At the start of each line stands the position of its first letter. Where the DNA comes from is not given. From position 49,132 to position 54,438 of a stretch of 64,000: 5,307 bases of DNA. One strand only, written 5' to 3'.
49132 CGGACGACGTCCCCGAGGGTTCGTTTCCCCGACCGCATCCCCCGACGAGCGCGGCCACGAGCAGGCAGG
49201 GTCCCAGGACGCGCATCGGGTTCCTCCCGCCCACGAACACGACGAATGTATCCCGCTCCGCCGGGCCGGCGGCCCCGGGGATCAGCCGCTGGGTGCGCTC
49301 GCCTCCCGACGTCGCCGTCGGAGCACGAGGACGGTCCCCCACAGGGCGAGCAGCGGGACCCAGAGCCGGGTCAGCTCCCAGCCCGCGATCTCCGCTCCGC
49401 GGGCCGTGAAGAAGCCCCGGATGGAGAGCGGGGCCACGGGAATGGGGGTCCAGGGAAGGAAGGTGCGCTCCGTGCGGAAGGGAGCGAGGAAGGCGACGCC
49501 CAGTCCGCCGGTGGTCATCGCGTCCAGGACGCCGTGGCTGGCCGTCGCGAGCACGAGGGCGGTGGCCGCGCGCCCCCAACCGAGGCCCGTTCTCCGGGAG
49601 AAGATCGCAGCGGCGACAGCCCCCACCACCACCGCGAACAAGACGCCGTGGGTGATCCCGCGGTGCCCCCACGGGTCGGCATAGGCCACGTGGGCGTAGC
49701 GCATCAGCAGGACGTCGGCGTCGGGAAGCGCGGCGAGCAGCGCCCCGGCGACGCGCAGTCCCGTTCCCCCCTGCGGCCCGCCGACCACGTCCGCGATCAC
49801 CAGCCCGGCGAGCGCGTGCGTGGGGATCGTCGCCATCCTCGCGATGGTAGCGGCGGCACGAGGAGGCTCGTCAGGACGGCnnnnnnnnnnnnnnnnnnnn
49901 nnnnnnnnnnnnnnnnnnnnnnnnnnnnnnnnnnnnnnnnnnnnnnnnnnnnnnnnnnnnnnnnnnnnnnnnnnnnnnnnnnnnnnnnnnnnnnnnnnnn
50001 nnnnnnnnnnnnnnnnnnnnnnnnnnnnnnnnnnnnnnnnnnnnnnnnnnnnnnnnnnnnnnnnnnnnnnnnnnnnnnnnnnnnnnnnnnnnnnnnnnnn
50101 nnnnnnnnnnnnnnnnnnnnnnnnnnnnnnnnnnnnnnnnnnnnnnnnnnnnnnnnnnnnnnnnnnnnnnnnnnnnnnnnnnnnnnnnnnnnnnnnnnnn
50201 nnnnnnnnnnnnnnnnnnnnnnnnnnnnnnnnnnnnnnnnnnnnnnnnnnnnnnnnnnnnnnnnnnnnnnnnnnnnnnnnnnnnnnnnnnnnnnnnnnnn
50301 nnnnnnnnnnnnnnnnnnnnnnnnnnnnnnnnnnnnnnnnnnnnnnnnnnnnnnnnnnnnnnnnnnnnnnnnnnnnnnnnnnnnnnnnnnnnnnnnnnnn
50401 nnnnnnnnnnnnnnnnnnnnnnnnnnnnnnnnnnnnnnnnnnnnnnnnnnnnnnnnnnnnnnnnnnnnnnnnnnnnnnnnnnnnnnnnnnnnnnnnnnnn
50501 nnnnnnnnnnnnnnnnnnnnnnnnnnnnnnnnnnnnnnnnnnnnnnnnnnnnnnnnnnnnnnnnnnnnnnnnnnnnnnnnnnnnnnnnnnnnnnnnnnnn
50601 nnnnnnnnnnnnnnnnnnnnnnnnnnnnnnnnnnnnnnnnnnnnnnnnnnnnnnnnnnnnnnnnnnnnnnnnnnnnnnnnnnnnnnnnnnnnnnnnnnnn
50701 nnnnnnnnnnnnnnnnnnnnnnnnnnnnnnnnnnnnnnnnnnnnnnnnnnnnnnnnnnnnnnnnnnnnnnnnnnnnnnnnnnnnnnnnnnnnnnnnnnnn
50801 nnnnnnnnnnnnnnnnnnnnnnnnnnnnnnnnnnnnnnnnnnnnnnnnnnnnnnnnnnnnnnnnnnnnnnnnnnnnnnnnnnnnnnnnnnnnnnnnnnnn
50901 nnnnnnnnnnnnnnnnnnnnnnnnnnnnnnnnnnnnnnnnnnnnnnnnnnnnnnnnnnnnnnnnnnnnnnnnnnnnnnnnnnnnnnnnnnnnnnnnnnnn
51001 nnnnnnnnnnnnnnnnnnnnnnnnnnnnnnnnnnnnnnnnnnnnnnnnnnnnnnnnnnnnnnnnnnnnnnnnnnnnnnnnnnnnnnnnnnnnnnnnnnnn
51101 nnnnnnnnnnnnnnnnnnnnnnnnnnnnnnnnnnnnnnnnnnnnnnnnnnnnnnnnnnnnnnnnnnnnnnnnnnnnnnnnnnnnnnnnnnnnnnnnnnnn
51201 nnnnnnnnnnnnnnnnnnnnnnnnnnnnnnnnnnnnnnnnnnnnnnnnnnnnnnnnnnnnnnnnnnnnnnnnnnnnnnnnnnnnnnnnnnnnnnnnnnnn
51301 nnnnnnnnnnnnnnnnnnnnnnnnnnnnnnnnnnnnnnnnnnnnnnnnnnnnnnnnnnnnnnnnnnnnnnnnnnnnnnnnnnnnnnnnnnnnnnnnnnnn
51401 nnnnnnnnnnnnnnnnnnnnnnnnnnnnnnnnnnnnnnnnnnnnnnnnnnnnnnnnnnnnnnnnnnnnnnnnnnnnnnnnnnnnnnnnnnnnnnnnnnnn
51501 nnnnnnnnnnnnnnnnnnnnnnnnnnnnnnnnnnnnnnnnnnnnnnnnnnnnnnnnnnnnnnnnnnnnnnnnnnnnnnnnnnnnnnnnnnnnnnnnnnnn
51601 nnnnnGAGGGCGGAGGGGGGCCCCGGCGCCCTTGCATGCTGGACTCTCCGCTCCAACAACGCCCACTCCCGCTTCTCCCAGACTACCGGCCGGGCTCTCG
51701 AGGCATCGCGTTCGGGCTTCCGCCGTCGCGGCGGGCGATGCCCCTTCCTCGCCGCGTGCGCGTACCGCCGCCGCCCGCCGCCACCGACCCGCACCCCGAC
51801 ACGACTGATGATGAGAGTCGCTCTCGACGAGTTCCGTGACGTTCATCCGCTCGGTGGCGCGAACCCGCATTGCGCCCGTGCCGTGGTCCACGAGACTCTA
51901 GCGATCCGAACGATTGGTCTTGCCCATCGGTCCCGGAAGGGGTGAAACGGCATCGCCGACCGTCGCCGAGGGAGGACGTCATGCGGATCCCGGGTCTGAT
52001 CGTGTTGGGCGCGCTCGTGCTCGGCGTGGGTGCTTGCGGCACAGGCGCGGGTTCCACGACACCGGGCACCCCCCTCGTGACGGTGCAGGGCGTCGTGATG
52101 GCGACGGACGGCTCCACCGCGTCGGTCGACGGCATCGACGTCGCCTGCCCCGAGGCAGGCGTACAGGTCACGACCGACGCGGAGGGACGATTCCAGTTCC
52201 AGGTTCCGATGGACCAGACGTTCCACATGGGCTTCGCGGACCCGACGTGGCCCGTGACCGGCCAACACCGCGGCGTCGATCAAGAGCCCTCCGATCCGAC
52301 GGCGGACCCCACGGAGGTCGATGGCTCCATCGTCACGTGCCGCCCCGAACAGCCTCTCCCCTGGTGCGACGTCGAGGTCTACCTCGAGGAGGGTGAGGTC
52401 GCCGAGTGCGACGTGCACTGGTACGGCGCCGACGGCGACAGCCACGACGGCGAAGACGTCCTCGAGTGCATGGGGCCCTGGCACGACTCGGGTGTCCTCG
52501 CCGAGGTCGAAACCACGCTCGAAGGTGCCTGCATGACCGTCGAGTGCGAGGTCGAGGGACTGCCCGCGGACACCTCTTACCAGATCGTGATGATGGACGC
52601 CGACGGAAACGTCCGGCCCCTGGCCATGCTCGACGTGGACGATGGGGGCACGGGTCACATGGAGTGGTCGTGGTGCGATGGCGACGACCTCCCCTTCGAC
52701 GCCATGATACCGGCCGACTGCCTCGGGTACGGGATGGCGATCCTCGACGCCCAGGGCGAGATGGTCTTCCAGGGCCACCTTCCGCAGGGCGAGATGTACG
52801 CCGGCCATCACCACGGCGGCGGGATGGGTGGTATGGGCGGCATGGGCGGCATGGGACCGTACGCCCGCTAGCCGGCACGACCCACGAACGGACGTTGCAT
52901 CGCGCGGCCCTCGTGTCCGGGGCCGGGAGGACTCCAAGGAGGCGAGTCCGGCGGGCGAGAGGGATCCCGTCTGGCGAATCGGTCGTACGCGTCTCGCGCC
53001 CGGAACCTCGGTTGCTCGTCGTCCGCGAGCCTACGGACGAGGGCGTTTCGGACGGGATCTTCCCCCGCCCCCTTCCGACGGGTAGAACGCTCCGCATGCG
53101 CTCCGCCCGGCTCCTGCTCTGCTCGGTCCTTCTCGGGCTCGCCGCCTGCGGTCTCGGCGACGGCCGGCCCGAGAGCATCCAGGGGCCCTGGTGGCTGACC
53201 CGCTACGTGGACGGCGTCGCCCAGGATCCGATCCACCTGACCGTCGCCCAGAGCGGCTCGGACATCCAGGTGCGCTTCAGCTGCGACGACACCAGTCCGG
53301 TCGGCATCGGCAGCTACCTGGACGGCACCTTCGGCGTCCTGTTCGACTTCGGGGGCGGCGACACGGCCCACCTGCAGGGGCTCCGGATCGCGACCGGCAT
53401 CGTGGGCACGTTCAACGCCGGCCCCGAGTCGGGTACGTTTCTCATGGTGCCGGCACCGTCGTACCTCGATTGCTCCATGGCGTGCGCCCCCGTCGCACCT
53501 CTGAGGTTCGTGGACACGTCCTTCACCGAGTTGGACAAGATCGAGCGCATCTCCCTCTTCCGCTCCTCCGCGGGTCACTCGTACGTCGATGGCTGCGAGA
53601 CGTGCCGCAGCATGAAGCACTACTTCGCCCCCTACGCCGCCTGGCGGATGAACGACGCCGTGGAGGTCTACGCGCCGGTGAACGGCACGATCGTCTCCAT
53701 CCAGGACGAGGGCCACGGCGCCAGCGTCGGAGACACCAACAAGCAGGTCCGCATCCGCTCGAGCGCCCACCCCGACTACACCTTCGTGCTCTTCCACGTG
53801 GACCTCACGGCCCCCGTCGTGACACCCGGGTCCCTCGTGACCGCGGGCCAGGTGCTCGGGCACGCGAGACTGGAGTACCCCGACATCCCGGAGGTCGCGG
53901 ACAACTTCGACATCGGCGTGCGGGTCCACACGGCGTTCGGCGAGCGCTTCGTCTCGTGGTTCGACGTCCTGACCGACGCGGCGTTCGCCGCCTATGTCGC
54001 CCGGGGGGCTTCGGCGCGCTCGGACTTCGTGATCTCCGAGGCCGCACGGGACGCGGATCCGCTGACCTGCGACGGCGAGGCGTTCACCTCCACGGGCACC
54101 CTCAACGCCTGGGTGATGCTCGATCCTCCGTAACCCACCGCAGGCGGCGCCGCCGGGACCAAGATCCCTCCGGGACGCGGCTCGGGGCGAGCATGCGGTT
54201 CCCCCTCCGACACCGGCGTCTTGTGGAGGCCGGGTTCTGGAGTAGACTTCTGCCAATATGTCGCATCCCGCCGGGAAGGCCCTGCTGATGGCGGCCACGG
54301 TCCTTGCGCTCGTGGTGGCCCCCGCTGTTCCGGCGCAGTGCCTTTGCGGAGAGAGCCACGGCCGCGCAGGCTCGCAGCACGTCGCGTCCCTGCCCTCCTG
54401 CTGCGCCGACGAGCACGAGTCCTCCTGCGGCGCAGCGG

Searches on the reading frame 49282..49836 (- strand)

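Call 59: search_protein_families(library=pfam, proteins=[window:49282-49836:-], max_evalue=0.001)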
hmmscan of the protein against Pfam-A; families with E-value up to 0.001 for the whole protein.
window:49282-49836:- (184 aa): 1 family
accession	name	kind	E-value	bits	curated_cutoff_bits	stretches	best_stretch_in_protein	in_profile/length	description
PF04307.19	YdjM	-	3.2e-23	82.6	29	1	1-166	1-163/176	YdjM inner membrane protein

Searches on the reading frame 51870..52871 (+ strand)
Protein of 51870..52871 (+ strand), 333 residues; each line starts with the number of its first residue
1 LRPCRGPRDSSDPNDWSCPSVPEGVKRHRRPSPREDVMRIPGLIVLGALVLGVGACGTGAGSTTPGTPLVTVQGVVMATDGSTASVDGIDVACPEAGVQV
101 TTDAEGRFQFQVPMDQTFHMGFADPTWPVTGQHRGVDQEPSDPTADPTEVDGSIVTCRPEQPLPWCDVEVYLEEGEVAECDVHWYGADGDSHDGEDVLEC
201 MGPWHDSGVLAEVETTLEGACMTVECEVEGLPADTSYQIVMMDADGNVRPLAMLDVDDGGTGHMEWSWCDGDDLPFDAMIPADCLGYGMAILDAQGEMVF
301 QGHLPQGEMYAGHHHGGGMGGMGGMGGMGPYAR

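Call 15: search_protein_families(library=pfam, proteins=[window:51870-52871:+], max_evalue=0.01)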
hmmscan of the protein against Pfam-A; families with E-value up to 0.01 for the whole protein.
window:51870-52871:+ (333 aa): 1 family
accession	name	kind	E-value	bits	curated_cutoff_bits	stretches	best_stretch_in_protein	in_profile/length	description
PF13715.12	CarbopepD_reg_2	-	0.0081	16.6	32.2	0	73-120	2-48/88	CarboxypepD_reg-like domain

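Call 60: search_protein_families(library=pfam, proteins=[window:51981-52871:+], max_evalue=0.001)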
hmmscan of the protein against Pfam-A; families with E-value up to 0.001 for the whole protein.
window:51981-52871:+ (296 aa): 0 families

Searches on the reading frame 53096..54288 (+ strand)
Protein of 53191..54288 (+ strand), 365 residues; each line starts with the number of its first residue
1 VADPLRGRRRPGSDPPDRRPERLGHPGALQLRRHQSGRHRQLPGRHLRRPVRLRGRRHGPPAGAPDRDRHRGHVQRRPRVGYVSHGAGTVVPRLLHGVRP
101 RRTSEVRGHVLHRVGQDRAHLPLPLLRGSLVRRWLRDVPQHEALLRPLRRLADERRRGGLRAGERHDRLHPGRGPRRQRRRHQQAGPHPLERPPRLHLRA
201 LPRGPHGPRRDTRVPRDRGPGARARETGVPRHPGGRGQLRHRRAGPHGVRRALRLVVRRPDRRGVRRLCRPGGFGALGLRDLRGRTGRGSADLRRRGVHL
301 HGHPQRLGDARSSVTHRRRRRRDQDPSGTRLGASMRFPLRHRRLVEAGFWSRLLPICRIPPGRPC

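Call 15: search_protein_families(library=pfam, proteins=[window:53191-54288:+], max_evalue=0.01)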
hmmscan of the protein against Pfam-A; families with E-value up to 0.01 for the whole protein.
window:53191-54288:+ (365 aa): 0 families

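Call 53: find_homologous_proteins(query=window:53096-54133:+, max_evalue=1e-10)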
Query window:53096-54133:+ (345 aa): 290 proteins with E <= 1e-10 among 7632 candidates; the best 120 are listed.
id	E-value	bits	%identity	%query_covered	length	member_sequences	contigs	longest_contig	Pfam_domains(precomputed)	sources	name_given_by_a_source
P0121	2.7e-233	792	100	100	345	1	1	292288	-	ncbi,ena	-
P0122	1.8e-126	440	58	92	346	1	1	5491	-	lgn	-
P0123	6.9e-114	399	59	92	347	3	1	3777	-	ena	-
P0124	5.2e-113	396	57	92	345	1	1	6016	-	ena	-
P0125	5.2e-113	396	59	92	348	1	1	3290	-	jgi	jgi:hypothetical protein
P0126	4.1e-112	393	54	100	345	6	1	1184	-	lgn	-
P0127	5.1e-112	393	58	89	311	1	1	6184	-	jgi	jgi:hypothetical protein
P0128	9.0e-112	392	57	92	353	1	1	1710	-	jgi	jgi:hypothetical protein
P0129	1.2e-111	391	54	95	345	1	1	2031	-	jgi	jgi:hypothetical protein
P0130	1.3e-111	391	58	88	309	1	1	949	-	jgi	-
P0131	5.6e-111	389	58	92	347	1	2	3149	-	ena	-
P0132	8.7e-111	389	55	91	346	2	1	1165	-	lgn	-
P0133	1.7e-110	388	50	98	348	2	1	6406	-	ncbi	ncbi:MAG: M23 family metallopeptidase [Planctomycetota bacterium]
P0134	5.9e-110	386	54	99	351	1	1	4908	-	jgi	jgi:hypothetical protein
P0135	7.7e-110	386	57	92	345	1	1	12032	-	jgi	jgi:hypothetical protein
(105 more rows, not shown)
